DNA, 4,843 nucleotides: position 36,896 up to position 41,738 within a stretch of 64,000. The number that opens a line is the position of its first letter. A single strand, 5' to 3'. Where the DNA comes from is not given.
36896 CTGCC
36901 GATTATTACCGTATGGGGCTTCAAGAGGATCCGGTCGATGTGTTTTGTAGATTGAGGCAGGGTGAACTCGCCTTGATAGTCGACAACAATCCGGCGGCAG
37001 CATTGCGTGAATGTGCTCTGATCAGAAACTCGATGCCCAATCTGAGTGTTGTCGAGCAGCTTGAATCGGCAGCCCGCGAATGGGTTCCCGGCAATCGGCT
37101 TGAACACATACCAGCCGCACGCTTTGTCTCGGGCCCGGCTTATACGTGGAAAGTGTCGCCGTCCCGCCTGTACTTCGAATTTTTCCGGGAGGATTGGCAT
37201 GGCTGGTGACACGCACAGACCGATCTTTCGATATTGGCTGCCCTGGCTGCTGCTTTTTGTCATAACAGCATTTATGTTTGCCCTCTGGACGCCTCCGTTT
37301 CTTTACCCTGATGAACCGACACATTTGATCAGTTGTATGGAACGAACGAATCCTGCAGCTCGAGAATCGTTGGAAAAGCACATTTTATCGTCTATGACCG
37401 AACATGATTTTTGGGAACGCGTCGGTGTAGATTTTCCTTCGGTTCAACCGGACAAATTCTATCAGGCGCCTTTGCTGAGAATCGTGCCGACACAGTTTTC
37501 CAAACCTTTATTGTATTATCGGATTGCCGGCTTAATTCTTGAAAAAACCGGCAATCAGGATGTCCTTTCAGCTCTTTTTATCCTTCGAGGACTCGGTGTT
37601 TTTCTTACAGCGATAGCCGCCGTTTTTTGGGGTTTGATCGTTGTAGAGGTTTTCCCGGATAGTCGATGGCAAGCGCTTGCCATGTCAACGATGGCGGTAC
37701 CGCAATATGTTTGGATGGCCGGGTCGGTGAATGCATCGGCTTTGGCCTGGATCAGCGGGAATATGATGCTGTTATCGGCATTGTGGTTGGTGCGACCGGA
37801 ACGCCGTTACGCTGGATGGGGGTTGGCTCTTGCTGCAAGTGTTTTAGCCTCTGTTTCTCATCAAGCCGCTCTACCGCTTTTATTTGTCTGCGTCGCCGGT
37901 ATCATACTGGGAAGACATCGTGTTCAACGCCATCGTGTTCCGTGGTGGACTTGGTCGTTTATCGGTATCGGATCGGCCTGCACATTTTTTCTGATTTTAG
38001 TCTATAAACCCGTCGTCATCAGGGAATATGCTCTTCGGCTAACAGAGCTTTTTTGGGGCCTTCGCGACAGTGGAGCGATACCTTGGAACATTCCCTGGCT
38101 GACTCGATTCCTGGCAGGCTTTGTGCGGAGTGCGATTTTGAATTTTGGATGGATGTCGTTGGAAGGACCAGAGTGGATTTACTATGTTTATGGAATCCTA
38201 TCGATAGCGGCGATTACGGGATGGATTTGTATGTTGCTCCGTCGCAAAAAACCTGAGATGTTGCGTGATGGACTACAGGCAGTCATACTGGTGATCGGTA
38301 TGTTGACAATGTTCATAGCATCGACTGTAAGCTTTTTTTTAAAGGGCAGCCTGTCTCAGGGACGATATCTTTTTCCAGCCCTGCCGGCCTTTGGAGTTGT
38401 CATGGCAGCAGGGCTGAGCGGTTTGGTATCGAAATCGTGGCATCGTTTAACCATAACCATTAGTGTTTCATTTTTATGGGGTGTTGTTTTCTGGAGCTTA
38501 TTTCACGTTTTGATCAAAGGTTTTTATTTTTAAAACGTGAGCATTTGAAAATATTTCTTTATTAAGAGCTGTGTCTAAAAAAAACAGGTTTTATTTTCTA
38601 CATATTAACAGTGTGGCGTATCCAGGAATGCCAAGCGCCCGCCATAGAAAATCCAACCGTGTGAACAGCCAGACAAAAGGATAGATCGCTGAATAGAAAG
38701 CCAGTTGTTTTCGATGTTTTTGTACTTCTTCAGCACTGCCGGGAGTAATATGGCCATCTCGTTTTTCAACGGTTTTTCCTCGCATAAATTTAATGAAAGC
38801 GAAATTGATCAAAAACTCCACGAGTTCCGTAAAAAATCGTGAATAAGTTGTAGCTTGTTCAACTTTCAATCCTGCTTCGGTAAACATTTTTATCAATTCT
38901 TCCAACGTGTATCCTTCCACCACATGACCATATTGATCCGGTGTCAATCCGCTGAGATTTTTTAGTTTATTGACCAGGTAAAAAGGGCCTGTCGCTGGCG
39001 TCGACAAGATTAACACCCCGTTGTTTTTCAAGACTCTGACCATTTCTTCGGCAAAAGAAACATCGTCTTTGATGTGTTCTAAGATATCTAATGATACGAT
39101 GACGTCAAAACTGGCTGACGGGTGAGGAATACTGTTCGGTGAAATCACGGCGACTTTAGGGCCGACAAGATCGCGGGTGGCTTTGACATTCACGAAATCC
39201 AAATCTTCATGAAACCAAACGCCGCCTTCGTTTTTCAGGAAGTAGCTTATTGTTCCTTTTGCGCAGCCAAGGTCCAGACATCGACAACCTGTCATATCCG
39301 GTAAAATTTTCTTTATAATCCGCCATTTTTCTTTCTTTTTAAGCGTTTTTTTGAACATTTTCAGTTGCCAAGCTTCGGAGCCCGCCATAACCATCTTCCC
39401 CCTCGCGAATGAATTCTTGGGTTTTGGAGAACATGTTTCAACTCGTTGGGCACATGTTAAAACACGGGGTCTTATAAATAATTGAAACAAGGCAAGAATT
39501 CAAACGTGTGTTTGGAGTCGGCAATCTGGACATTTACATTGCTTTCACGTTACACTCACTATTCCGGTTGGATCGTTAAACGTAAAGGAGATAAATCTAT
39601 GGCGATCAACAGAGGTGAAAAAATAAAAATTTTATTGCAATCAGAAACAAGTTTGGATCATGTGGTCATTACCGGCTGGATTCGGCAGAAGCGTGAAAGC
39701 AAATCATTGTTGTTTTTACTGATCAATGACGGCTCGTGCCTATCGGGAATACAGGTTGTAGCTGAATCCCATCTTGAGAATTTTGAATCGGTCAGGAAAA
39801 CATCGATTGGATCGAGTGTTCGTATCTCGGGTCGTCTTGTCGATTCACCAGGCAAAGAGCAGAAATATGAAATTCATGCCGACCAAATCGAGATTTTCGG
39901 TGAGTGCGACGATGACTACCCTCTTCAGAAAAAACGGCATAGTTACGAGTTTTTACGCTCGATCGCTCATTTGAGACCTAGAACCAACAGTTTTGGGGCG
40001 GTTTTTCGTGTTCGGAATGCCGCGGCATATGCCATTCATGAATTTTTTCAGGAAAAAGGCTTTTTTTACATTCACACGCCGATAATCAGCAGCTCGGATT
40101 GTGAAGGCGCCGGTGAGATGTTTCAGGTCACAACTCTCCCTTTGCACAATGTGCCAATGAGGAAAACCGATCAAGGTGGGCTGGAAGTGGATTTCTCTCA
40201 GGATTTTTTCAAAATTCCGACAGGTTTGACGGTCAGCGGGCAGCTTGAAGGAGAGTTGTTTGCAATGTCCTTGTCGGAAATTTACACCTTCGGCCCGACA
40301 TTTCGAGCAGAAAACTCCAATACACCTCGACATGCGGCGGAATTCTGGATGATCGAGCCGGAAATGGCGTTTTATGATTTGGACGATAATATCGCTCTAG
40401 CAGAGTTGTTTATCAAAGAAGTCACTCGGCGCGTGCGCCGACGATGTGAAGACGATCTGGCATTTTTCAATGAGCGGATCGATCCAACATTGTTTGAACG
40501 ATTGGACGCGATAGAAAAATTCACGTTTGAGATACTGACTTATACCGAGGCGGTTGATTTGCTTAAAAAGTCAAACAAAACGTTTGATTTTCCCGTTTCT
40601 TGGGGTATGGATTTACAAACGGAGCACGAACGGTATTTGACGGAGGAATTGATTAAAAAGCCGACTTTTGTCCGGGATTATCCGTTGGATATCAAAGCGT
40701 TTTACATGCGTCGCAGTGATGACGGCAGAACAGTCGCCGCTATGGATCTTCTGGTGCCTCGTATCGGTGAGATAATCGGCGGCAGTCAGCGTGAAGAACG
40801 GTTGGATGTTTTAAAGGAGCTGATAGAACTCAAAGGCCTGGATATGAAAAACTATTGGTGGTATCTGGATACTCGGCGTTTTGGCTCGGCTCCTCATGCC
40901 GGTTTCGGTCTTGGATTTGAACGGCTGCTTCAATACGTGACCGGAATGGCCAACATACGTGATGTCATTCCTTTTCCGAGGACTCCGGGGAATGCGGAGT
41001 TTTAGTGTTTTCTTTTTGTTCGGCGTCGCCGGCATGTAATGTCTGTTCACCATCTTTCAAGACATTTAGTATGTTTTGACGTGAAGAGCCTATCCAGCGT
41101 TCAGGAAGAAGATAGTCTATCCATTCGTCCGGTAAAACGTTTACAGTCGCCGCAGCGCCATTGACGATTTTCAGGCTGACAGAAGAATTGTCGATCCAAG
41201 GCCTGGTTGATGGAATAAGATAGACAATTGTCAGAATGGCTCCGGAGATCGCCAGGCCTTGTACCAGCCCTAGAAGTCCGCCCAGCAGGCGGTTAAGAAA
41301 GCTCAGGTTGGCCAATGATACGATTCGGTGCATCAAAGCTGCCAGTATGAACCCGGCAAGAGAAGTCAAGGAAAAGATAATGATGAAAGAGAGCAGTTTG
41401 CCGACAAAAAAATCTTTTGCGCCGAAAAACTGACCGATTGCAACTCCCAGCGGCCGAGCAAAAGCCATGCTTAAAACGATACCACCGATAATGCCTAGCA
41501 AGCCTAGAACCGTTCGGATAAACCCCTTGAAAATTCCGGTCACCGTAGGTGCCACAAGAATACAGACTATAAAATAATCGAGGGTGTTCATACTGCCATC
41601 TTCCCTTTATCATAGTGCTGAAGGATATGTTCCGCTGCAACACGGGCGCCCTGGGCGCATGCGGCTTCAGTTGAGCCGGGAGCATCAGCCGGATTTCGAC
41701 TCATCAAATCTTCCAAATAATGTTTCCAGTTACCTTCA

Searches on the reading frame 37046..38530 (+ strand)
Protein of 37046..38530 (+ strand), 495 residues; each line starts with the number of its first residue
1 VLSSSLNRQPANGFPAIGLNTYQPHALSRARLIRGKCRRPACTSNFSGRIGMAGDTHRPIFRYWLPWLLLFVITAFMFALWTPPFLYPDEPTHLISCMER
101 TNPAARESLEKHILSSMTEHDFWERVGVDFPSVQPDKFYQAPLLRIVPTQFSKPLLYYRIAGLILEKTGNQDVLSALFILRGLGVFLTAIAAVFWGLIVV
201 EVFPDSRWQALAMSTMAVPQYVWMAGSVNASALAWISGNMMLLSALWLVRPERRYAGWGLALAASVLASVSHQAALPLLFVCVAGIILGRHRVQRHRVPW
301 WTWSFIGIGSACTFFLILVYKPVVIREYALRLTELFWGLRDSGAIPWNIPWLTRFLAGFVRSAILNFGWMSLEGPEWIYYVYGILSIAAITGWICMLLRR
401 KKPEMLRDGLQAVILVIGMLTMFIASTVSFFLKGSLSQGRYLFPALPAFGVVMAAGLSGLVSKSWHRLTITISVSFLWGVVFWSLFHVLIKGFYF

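Call 16: search_protein_families(library=pfam, proteins=[window:37046-38530:+], max_evalue=0.001)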
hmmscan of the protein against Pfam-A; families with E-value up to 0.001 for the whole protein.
window:37046-38530:+ (495 aa): 1 family
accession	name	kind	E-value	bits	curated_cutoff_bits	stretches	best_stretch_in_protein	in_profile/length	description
PF09913.15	DUF2142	-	3e-14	53.1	30.1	1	76-446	5-392/395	Predicted membrane protein (DUF2142)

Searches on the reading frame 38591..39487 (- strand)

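Call 87: search_protein_families(library=pfam, proteins=[window:38591-39487:-], max_evalue=0.0001)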
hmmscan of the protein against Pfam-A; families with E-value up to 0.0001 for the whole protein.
window:38591-39487:- (298 aa): 6 families
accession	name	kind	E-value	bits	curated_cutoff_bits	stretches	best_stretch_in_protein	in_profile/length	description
PF13489.12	Methyltransf_23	-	3.4e-13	50.1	27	1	57-211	12-163/164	Methyltransferase domain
PF08241.18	Methyltransf_11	-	1.1e-12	48.9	21.2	1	71-161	1-95/95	Methyltransferase domain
PF13847.12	Methyltransf_31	-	6.1e-10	39.4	27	1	124-171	72-114/145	Methyltransferase domain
PF13649.12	Methyltransf_25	-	7e-08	33.5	27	1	71-157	2-97/97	Methyltransferase domain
PF08242.18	Methyltransf_12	-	5.6e-07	30.7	30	1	71-159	1-98/98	Methyltransferase domain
PF08003.17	Methyltransf_9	-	1.1e-05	25.1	23.8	1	52-163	101-219/315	Protein of unknown function (DUF1698)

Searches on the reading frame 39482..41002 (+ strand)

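Call 16: search_protein_families(library=pfam, proteins=[window:39482-41002:+], max_evalue=0.001)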
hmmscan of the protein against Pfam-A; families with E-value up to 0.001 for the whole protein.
window:39482-41002:+ (507 aa): 2 families
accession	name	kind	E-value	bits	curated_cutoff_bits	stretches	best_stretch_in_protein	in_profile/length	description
PF00152.25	tRNA-synt_2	-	4e-62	210.5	25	1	162-501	9-307/308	tRNA synthetases class II (D, K and N)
PF01336.31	tRNA_anti-codon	-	5.9e-12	45.8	27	1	61-138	1-74/75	OB-fold nucleic acid binding domain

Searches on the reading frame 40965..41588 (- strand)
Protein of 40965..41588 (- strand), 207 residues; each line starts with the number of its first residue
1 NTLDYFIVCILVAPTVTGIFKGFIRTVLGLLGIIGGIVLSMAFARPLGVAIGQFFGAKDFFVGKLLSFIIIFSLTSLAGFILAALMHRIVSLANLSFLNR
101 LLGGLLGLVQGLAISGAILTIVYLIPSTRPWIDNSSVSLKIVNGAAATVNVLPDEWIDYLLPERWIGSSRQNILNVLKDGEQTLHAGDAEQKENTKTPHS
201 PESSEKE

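Call 87: search_protein_families(library=pfam, proteins=[window:40965-41588:-], max_evalue=0.0001)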
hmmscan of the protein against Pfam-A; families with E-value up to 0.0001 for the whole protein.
window:40965-41588:- (207 aa): 1 family
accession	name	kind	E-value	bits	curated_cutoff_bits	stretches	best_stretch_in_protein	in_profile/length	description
PF02674.22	Colicin_V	-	5.9e-23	81.9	29.3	1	3-141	1-139/144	Colicin V production protein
